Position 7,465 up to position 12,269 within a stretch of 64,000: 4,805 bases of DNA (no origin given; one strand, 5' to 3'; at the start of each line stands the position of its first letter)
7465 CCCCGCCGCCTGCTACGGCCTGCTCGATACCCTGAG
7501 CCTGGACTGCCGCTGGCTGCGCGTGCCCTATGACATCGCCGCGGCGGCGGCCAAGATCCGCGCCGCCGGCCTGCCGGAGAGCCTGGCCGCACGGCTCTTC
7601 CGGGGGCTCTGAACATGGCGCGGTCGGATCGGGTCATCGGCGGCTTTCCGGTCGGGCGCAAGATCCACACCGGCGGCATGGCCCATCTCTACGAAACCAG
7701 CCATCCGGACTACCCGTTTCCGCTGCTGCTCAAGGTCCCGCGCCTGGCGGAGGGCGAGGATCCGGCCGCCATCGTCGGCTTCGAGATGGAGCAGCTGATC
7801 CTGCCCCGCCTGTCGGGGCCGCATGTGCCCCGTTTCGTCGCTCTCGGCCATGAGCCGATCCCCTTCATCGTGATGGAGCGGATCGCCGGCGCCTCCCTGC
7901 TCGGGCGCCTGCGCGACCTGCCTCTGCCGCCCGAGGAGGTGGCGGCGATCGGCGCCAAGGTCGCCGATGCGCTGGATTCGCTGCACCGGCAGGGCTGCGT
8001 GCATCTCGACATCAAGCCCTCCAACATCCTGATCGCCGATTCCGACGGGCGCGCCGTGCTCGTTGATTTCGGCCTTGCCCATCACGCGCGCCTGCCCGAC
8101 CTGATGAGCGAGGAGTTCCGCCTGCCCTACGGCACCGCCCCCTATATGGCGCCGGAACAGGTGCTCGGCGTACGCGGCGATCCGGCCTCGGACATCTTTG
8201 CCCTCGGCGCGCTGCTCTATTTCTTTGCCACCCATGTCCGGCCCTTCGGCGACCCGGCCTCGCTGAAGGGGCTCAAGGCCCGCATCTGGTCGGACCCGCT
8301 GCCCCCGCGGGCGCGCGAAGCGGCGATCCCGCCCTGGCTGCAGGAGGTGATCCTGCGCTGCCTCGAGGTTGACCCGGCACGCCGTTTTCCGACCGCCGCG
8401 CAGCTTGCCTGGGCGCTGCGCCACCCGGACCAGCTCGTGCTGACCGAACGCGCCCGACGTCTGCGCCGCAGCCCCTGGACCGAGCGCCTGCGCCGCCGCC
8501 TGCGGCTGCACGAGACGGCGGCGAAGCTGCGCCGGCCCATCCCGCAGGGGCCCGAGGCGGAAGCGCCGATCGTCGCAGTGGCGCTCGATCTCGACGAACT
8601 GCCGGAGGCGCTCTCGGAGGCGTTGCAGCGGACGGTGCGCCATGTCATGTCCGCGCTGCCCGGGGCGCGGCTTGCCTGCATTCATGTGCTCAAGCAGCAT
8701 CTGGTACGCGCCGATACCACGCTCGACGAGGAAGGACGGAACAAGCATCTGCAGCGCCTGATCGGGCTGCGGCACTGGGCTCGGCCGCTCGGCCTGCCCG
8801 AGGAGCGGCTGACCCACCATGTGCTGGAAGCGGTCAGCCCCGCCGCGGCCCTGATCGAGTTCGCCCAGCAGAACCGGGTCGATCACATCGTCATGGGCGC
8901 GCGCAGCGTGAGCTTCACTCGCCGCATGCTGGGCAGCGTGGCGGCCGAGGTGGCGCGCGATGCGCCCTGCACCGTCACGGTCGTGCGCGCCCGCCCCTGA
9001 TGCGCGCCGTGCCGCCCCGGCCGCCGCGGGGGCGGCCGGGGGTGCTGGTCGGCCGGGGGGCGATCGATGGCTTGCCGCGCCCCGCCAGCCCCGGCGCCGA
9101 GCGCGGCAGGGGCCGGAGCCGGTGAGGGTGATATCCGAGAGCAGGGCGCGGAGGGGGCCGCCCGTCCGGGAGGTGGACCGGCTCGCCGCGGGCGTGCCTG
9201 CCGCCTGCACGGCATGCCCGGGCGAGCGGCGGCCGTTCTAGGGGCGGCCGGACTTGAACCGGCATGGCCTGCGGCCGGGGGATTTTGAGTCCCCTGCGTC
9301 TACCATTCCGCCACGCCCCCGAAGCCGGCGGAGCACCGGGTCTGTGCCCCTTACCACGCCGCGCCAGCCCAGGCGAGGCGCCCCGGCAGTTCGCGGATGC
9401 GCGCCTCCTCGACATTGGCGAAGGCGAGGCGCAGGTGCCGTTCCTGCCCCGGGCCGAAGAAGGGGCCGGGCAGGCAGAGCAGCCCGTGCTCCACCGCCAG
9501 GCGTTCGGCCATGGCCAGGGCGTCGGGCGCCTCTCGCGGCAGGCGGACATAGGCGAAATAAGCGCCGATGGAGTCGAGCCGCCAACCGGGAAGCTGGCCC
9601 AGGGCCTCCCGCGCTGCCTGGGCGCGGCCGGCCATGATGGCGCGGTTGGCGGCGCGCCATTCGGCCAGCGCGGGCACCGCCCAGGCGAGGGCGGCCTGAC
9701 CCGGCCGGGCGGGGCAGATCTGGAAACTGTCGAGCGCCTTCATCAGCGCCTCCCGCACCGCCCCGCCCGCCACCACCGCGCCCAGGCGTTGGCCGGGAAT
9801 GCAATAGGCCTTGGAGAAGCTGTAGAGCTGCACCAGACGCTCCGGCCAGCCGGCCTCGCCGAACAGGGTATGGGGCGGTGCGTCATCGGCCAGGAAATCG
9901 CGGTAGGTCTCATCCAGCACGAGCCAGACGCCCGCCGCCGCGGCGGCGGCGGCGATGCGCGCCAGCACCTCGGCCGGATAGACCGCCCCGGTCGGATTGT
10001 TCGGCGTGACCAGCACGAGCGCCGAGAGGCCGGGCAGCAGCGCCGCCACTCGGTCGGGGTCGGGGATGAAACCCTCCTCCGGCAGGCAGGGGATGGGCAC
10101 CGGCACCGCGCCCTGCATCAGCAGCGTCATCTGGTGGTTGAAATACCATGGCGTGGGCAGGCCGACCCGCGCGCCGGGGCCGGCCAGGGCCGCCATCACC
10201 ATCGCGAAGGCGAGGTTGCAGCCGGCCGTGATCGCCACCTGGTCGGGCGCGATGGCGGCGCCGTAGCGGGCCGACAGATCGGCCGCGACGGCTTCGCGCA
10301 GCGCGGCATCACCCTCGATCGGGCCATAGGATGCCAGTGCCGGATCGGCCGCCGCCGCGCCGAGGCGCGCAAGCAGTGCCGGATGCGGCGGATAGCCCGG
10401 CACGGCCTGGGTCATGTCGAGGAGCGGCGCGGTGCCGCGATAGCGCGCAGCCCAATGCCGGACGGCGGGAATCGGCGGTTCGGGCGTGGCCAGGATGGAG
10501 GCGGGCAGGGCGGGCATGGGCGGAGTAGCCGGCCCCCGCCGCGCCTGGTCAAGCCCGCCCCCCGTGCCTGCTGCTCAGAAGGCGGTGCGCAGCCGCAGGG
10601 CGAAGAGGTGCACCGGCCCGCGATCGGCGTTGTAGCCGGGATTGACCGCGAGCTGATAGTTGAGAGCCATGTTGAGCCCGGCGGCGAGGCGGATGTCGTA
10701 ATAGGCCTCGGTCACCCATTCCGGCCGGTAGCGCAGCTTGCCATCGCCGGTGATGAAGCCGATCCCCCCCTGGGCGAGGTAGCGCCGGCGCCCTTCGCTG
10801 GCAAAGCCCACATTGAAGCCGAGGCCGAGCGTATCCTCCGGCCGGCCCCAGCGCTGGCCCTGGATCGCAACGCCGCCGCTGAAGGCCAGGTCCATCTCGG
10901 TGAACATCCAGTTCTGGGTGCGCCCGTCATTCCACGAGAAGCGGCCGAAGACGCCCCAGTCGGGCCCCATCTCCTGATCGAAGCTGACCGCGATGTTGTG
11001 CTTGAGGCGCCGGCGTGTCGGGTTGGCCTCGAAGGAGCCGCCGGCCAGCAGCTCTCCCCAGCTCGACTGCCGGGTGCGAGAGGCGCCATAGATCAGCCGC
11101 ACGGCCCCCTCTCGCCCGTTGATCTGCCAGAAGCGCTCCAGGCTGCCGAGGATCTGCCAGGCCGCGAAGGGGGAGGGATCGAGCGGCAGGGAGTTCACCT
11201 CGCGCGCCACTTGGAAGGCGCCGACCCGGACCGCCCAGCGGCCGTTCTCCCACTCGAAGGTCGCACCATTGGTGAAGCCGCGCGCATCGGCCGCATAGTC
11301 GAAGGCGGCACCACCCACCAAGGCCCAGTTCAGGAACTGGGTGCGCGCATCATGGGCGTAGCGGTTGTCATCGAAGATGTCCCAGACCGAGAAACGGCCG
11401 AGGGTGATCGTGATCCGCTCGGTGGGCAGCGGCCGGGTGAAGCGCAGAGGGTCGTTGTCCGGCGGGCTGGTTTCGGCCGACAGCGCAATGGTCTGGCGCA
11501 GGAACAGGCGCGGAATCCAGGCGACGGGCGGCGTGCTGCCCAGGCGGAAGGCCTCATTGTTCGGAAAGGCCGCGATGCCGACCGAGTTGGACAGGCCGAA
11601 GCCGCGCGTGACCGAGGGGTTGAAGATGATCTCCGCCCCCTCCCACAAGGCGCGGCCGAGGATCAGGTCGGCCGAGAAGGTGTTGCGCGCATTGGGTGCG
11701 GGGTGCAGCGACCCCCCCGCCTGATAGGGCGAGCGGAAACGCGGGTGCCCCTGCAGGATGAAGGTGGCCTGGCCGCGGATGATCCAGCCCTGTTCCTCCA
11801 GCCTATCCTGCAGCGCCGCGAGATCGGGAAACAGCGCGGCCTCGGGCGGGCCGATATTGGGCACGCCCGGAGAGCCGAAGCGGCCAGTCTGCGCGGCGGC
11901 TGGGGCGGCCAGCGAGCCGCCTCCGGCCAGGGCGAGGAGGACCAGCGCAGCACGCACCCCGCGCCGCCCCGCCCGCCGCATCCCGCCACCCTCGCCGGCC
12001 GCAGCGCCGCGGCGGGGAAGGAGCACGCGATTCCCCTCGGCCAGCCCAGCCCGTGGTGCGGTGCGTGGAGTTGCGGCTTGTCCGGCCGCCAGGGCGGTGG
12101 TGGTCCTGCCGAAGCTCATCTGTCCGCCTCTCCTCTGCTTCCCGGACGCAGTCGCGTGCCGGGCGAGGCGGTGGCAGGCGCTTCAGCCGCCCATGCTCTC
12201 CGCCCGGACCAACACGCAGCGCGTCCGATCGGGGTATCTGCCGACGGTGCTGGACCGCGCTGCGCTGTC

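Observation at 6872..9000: Stand-alone metallophosphoesterase plus kinase-USP two-gene module: candidate uncharacterised stress signalling switch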

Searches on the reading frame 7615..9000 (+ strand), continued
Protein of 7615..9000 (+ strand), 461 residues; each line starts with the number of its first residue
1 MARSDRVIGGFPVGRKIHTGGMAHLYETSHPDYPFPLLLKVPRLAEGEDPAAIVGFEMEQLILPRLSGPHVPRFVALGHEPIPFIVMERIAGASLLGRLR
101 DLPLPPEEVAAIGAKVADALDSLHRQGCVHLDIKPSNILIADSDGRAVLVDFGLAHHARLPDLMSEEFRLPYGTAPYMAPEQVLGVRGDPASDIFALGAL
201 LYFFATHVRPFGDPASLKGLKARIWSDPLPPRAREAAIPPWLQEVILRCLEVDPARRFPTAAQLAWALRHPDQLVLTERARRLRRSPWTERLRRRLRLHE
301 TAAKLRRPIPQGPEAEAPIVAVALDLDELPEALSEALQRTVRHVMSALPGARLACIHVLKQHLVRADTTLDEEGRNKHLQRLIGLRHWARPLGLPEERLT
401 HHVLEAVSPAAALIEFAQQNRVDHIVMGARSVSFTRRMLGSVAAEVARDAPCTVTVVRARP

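Call 75: get_annotated_region(hit=H24, flank=7000)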
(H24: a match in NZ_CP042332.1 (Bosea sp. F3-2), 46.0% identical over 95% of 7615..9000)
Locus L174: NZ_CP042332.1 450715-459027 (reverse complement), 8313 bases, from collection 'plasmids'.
description: Bosea sp. F3-2 plasmid pB32-1, complete sequence
organism: Bosea sp. F3-2 (NCBI taxid 2599640)
taxonomy: Bacteria; Pseudomonadota; Alphaproteobacteria; Hyphomicrobiales; Boseaceae; Bosea; Bosea sp. F3-2
host: -; source: soybean,soil sample,rhizosphere soil; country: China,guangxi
typing (MOB-suite, as given by PLSDB): non-mobilizable
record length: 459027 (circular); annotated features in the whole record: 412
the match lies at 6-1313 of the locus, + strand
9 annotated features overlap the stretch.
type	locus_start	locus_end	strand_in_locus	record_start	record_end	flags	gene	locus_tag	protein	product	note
CDS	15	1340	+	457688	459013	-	-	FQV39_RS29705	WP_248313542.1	bifunctional serine/threonine-protein kinase/universal stress protein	-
CDS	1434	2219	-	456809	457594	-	-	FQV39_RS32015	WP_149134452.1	sulfite exporter TauE/SafE family protein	GO:0006810 - transport [Evidence IEA]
CDS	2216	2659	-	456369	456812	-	-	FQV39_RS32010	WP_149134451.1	YeeE/YedE family protein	-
CDS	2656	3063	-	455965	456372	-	-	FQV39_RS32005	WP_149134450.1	YeeE/YedE family protein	-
CDS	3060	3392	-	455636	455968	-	bigR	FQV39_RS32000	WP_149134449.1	sulfite-sensing transcriptional repressor BigR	-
CDS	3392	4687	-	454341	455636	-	blh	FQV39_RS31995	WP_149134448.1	bifunctional sulfur transferase/dioxygenase Blh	-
CDS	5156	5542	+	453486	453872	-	-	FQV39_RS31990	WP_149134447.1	hypothetical protein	-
CDS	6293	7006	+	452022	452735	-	-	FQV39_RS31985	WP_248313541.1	Spy/CpxP family protein refolding chaperone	-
CDS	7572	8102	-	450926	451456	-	-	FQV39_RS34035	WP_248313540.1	c-type cytochrome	-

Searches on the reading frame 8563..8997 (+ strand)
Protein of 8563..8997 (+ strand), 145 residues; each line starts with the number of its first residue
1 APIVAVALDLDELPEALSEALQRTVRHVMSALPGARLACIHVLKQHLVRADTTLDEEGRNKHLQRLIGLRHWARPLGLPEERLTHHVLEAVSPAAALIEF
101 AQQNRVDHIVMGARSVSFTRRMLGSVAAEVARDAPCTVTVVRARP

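Call 54: search_solved_structures(query=window:8563-8997:+, max_evalue=0.01, show_alignments=3)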
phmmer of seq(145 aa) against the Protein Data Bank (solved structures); distinct sequences matched with E-value up to 0.01: 7.
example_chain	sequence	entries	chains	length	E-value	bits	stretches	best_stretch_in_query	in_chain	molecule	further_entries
1wjg_A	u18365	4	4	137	8.4e-08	35.9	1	30-142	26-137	probable ATP binding protein | Universal stress protein family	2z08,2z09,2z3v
3fh0_A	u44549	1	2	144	2.5e-06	31.2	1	69-142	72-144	putative universal stress protein KPN_01444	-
3fdx_A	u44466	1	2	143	2.5e-06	31.2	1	69-142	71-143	Putative filament protein / universal stress protein F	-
4r2l_A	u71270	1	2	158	4.2e-06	30.4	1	74-142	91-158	Universal stress protein F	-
4r2m_A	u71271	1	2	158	4e-05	27.3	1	74-142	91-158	Universal stress protein F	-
3hgm_A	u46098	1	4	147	4.2e-05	27.2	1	67-141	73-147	Universal Stress Protein TeaD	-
2pfs_A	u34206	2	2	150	0.00019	25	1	22-144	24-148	Universal stress protein | Universal stress protein (Usp)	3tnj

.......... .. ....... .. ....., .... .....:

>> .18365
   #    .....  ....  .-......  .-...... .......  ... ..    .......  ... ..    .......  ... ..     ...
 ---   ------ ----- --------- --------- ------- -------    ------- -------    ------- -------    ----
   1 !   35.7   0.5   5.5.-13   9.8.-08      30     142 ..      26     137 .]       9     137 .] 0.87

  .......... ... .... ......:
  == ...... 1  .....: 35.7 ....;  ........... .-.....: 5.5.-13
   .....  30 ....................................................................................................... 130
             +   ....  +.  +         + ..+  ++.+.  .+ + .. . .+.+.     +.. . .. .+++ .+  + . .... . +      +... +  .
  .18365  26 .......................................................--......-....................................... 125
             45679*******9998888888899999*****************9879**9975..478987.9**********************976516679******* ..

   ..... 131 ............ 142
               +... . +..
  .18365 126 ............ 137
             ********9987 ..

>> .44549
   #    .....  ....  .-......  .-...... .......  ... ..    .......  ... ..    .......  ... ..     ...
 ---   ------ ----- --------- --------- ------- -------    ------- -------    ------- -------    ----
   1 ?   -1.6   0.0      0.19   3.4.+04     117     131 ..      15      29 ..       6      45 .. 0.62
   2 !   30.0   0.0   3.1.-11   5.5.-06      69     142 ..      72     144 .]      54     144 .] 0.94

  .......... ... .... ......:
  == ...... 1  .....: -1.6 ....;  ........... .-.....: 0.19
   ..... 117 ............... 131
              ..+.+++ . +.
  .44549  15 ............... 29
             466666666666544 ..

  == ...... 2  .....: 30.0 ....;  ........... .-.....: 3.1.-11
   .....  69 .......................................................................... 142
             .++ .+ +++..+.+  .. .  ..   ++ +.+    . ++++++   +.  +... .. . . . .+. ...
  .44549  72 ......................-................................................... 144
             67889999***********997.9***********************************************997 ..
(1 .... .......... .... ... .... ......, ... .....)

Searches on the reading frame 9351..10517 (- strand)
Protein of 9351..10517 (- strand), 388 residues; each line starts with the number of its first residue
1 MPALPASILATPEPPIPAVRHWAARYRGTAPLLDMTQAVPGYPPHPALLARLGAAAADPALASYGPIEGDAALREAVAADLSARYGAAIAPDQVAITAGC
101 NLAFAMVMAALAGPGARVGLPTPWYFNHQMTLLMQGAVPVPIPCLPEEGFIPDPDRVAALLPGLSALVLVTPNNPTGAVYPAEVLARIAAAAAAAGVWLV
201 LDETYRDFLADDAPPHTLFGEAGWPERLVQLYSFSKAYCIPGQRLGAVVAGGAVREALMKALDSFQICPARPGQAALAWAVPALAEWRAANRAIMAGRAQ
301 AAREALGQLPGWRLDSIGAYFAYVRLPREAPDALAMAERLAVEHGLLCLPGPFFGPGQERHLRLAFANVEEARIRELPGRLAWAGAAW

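Call 3: search_protein_families(library=pfam, proteins=[window:9351-10517:-], max_evalue=0.01)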
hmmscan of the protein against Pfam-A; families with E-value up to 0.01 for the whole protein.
window:9351-10517:- (388 aa): 2 families
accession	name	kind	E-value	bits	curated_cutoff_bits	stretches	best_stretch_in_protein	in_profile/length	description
PF00155.27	Aminotran_1_2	-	2.8e-45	155.5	19.7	1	54-378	28-358/361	Aminotransferase class I and II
PF12897.13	Asp_aminotransf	-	0.00089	18.6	27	1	170-274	180-289/421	Aspartate amino-transferase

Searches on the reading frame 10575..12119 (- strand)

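Call 3: search_protein_families(library=pfam, proteins=[window:10575-12119:-], max_evalue=0.01)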
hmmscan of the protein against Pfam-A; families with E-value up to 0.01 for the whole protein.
window:10575-12119:- (514 aa): 2 families
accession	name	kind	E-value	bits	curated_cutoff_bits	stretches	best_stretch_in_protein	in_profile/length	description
PF04966.18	OprB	-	4e-36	125.6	22.9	1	138-514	4-372/372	Carbohydrate-selective porin, OprB family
PF13505.12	OMP_b-brl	-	0.00013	22.7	28.7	1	346-497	11-151/175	Outer membrane protein beta-barrel domain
